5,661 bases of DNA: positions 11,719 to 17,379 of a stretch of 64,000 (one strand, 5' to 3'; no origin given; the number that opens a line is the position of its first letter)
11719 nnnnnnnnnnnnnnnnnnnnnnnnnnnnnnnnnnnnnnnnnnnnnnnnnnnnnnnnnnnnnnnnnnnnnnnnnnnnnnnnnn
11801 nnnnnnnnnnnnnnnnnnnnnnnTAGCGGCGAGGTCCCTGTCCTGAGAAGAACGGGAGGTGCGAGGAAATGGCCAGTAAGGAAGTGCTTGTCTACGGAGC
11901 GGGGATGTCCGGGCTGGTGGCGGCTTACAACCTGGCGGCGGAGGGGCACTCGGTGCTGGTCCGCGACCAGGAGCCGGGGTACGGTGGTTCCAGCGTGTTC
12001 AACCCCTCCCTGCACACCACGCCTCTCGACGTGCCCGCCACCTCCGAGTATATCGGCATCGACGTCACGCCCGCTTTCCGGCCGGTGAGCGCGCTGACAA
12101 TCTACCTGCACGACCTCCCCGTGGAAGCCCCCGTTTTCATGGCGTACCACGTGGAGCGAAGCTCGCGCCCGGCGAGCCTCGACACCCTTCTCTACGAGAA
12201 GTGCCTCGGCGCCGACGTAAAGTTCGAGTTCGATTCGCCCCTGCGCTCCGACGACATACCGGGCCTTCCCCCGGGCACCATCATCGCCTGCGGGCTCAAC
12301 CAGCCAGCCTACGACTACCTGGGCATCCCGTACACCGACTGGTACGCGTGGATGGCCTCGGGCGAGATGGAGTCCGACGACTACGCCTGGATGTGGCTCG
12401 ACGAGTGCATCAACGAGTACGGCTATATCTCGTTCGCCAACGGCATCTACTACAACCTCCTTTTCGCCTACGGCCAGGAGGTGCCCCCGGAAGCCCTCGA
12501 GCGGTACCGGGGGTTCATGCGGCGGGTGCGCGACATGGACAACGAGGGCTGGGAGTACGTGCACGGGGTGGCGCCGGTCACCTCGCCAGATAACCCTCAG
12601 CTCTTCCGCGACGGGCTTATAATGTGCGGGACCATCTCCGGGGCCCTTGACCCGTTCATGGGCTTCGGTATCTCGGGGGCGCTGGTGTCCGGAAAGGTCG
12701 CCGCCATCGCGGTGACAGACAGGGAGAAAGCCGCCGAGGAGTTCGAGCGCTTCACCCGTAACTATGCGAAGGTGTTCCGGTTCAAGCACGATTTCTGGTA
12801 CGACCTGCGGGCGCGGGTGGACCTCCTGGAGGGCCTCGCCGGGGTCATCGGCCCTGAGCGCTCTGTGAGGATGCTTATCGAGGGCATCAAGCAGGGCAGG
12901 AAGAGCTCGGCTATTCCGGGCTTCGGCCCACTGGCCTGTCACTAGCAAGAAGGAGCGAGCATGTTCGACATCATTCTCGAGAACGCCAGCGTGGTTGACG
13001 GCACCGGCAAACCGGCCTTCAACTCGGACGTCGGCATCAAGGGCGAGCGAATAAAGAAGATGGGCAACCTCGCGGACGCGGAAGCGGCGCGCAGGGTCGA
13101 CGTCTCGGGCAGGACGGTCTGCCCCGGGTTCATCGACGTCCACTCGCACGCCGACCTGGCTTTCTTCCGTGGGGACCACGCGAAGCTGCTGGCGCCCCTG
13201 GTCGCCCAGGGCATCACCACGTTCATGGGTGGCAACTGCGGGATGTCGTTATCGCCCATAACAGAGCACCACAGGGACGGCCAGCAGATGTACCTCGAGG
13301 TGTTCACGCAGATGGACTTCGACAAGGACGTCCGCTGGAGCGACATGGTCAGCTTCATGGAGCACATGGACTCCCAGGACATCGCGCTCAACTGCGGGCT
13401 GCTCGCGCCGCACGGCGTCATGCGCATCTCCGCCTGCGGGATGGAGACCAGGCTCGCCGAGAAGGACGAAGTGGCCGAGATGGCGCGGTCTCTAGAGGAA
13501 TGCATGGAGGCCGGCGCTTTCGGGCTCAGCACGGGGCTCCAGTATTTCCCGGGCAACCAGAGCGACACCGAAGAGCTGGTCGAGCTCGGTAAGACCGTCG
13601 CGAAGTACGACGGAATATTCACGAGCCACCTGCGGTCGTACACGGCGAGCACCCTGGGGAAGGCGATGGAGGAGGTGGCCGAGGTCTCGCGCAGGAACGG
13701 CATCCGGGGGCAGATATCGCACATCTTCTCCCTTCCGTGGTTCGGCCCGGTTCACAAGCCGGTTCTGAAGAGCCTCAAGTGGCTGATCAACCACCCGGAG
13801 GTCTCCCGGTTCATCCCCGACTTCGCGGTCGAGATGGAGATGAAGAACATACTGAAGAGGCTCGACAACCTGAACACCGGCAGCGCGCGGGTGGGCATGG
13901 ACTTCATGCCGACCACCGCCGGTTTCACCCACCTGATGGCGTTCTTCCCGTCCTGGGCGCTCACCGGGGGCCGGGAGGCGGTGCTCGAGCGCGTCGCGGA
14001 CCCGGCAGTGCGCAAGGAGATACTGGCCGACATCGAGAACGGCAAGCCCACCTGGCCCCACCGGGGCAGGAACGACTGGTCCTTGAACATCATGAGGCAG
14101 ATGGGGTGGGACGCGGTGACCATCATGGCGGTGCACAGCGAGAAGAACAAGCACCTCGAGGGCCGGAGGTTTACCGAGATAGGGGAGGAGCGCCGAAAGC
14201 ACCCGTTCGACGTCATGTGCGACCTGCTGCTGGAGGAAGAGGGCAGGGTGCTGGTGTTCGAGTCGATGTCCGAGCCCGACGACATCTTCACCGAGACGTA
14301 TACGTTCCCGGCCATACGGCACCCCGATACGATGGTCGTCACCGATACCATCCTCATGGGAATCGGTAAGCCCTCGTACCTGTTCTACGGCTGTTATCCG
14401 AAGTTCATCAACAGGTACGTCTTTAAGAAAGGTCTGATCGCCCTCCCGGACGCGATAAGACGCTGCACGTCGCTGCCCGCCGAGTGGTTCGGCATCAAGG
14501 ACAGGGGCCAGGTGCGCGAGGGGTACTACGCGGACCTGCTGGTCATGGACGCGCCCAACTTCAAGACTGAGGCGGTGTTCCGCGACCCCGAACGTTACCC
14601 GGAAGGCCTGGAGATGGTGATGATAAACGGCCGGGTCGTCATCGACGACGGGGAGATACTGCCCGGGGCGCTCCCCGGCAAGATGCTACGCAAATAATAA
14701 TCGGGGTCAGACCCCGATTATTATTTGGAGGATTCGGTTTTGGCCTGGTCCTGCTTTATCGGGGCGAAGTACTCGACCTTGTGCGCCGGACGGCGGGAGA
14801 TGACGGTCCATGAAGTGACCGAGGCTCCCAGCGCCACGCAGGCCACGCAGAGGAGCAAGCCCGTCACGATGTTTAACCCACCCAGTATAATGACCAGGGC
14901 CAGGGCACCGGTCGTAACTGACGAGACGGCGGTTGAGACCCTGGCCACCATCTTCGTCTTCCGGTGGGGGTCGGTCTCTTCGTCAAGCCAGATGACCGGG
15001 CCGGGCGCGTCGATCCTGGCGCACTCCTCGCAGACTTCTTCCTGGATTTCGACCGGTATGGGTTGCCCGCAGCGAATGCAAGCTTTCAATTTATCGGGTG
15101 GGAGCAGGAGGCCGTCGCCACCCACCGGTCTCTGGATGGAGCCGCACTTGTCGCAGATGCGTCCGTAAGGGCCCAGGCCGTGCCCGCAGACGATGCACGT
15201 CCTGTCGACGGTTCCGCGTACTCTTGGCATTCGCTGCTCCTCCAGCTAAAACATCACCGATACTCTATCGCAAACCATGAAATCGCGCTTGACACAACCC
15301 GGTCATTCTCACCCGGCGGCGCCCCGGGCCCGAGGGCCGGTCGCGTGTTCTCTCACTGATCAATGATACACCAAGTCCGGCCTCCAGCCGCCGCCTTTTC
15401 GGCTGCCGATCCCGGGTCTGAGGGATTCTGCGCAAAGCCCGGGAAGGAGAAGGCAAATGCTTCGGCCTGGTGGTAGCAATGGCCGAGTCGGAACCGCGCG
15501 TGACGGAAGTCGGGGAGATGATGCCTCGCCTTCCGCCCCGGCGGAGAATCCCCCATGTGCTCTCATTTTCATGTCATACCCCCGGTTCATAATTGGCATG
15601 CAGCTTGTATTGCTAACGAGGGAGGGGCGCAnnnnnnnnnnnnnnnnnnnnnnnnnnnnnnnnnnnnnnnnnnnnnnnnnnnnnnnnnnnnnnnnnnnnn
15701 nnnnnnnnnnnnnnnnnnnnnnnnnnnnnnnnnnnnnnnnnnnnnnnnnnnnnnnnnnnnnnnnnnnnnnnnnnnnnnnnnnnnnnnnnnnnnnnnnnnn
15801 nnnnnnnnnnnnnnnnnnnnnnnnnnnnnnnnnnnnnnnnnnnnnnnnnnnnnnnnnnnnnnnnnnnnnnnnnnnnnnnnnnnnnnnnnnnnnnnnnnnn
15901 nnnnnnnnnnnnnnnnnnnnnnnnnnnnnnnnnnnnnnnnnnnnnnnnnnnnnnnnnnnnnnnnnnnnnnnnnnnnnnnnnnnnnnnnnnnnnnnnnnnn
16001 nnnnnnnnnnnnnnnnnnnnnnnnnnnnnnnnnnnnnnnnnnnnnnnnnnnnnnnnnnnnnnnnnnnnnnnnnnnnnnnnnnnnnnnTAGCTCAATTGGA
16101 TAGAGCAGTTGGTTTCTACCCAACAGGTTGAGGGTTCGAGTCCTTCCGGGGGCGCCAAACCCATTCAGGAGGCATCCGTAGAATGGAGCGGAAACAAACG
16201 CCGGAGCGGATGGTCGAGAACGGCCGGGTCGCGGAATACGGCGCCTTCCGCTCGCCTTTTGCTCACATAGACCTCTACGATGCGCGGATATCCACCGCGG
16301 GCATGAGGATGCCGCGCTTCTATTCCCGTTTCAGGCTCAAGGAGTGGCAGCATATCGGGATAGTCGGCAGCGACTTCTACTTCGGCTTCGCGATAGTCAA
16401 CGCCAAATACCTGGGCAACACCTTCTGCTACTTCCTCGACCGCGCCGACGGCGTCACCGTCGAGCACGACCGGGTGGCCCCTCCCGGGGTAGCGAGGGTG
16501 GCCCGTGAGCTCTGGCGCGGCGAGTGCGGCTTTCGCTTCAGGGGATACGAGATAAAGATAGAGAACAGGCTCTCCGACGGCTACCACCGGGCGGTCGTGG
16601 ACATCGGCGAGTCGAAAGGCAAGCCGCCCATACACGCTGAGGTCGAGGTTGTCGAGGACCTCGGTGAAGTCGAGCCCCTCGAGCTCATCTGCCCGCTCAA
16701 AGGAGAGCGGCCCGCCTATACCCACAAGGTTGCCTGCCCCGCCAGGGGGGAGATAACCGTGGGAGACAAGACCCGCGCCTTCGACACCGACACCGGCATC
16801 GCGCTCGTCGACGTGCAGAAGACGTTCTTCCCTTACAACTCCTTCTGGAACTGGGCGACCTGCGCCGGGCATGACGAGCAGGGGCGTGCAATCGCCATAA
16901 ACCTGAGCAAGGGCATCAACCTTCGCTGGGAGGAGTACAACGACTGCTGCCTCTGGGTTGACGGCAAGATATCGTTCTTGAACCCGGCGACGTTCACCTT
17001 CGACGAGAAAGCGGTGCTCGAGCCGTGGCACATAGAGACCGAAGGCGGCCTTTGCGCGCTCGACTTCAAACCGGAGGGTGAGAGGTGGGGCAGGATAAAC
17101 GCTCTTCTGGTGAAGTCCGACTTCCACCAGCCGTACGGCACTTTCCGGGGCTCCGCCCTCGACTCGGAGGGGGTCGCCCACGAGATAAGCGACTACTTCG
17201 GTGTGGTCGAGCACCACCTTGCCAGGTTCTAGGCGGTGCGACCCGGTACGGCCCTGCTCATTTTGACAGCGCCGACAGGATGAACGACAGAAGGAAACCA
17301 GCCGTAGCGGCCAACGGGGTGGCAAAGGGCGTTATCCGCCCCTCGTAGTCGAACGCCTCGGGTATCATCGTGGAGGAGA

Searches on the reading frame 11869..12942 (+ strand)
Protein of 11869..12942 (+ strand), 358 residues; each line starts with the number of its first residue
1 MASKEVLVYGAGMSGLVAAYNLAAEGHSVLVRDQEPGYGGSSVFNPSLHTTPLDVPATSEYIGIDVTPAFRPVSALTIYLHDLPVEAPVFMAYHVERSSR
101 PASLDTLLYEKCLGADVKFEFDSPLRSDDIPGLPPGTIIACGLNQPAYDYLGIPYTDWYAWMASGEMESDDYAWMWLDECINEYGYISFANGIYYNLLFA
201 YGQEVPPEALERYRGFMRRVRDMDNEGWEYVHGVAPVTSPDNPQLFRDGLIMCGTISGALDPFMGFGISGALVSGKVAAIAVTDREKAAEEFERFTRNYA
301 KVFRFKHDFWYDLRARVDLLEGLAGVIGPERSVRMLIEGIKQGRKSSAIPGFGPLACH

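Call 9: search_protein_families(library=pfam, proteins=[window:11869-12942:+], max_evalue=0.0001)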
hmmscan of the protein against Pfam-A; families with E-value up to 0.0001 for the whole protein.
window:11869-12942:+ (358 aa): 3 families
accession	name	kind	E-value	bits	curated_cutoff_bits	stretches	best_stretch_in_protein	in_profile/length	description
PF13450.12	NAD_binding_8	-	4.1e-07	30.6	21.9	1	10-42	3-35/68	NAD(P)-binding Rossmann-like domain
PF01266.30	DAO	-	2.1e-06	27.9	27.9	1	6-45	2-42/353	FAD dependent oxidoreductase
PF00890.30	FAD_binding_2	-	6.9e-06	25.9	20.4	1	6-44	2-40/414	FAD binding domain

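Call 26: search_protein_families(library=ncbifam, proteins=[window:11869-12942:+], max_evalue=0.001)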
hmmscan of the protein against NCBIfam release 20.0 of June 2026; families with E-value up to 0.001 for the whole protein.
window:11869-12942:+ (358 aa): 20 families
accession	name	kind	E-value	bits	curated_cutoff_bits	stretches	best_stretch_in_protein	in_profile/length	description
TIGR02032.1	GG-red-SF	subfamily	9.2e-10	38.7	158.8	1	205-281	219-296/297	geranylgeranyl reductase family protein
NF009410.0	PRK12771.1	subfamily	4.6e-08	32.1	516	1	3-40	138-175/566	NAD(P)-binding protein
NF045637.1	carotdesatCrtDProt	equivalog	1.7e-05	23.6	580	1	6-41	1-36/485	1-hydroxycarotenoid 3,4-desaturase CrtD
TIGR02023.1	BchP-ChlP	subfamily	2.3e-05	23.6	343.3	0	243-305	259-319/388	geranylgeranyl diphosphate reductase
NF009472.0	PRK12834.1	equivalog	2.6e-05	22.9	476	1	3-36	4-37/550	FAD-binding dehydrogenase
NF005560.0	PRK07233.1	equivalog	3.5e-05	22.8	252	1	5-40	2-37/435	hypothetical protein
NF009409.0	PRK12770.1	subfamily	7e-05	22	343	1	4-45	19-60/360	putative glutamate synthase subunit beta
NF049967.1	QhpG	equivalog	8.1e-05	21.7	240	0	6-35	1-30/423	flavin-dependent monooxygenase QhpG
NF041080.1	DGGGPL_reductase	equivalog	0.00012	21.1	580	0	5-35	3-33/447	digeranylgeranylglycerophospholipid reductase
NF041385.1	Dggglyphlred_Halo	equivalog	0.00012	20.8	700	0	232-283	265-314/405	digeranylgeranylglycerophospholipid reductase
TIGR03997.1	mycofact_OYE_2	equivalog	0.00014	20.4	793.15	1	3-41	379-417/645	mycofactocin system FadH/OYE family oxidoreductase 2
NF009454.0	PRK12814.1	equivalog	0.00015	20.3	916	1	3-40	193-230/657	putative NADPH-dependent glutamate synthase small subunit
NF053677.1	Desat2ChcC2Cyan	equivalog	0.00026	19.5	900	1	5-43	2-40/558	4-oxocyclohex-2-ene-1-carboxylate 5-dehydrogenase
TIGR02734.1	crtI_fam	subfamily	0.00028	19.7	238.1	1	6-41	1-36/504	phytoene desaturase family protein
TIGR03364.1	HpnW_proposed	hypoth_equivalog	0.00037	19.7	285.1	1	5-45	2-42/365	TIGR03364 family FAD-dependent oxidoreductase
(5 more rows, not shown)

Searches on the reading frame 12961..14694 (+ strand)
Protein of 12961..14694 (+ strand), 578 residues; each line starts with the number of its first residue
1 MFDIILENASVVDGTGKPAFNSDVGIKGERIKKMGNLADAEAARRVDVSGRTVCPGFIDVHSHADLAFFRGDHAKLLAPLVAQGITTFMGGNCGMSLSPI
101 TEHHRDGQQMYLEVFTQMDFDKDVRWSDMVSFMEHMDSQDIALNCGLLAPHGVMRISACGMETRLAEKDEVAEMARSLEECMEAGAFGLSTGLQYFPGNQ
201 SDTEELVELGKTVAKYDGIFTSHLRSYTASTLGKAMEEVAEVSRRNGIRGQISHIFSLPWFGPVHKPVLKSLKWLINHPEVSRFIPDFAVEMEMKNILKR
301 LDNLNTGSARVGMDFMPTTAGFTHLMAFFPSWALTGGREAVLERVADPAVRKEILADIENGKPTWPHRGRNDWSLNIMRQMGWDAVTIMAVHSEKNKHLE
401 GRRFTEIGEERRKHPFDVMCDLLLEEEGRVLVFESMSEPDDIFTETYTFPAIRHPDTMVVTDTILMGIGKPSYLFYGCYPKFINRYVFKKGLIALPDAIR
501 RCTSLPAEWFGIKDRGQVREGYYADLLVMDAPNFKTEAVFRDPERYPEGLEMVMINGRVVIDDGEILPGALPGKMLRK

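Call 9: search_protein_families(library=pfam, proteins=[window:12961-14694:+], max_evalue=0.0001)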
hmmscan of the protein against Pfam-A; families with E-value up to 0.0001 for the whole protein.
window:12961-14694:+ (578 aa): 2 families
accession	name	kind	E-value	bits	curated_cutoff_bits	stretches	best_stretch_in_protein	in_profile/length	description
PF07969.17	Amidohydro_3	-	6.3e-19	69.2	29.7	2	485-561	399-472/472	Amidohydrolase family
PF01979.26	Amidohydro_1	-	4.9e-12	46.2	25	1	491-560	279-345/345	Amidohydrolase family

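Call 26: search_protein_families(library=ncbifam, proteins=[window:12961-14694:+], max_evalue=0.001)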
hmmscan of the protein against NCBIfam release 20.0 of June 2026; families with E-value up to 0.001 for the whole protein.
window:12961-14694:+ (578 aa): 53 families (the best 25 are shown)
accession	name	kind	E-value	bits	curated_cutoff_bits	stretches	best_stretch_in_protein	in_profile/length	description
NF006560.0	PRK09061.1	subfamily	3.9e-43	147.5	340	2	477-578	407-513/517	amidohydrolase family protein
NF006689.0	PRK09237.1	equivalog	4.2e-15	55.2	371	1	1-94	2-96/383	amidohydrolase/deacetylase family metallohydrolase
NF006688.0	PRK09236.1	equivalog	2.5e-13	49.7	535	2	488-532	343-387/444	dihydroorotase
NF006559.0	PRK09060.1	equivalog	1e-12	47.2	482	1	2-63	5-64/444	dihydroorotase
NF004839.0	PRK06189.1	equivalog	2.9e-12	46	631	1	1-65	2-64/451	allantoinase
TIGR00857.1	pyrC_multi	subfamily_domain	2.9e-11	43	279.05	2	21-64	5-48/412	dihydroorotase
NF011990.0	PRK15446.2-6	subfamily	8.8e-11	41.1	233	2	5-63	4-65/390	alpha-D-ribose 1-methylphosphonate 5-triphosphate diphosphatase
TIGR01224.1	hutI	equivalog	1.2e-10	40.8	298.15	1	23-65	5-50/377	imidazolonepropionase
NF009941.0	PRK13404.1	subfamily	1.7e-10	40.2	647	1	2-66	4-65/478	dihydropyrimidinase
NF011987.0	PRK15446.2-3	subfamily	3.1e-10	39.4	253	1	488-540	322-374/395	alpha-D-ribose 1-methylphosphonate 5-triphosphate diphosphatase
NF002668.0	PRK02382.1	equivalog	4.9e-10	38.7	452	1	5-63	7-56/436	dihydroorotase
TIGR02318.1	phosphono_phnM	equivalog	7.5e-10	38.3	390.55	1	493-532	320-359/376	phosphonate metabolism protein PhnM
NF011984.0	PRK15446.1-5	equivalog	1.6e-09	37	260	1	490-530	320-360/379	alpha-D-ribose 1-methylphosphonate 5-triphosphate diphosphatase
NF005748.0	PRK07572.1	subfamily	1.8e-09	37.2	438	1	1-68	1-64/426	cytosine deaminase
TIGR02033.1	D-hydantoinase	equivalog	2.9e-09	36.4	393.25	1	5-68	2-64/454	dihydropyrimidinase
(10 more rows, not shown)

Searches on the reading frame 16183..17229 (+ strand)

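Call 9: search_protein_families(library=pfam, proteins=[window:16183-17229:+], max_evalue=0.0001)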
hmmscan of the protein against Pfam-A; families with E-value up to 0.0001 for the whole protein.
window:16183-17229:+ (349 aa): 1 family
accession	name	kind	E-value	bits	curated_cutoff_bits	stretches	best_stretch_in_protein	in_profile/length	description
PF10974.15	DUF2804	-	1.6e-54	185.8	26.9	1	10-349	11-339/339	Domain of unknown function (DUF2804)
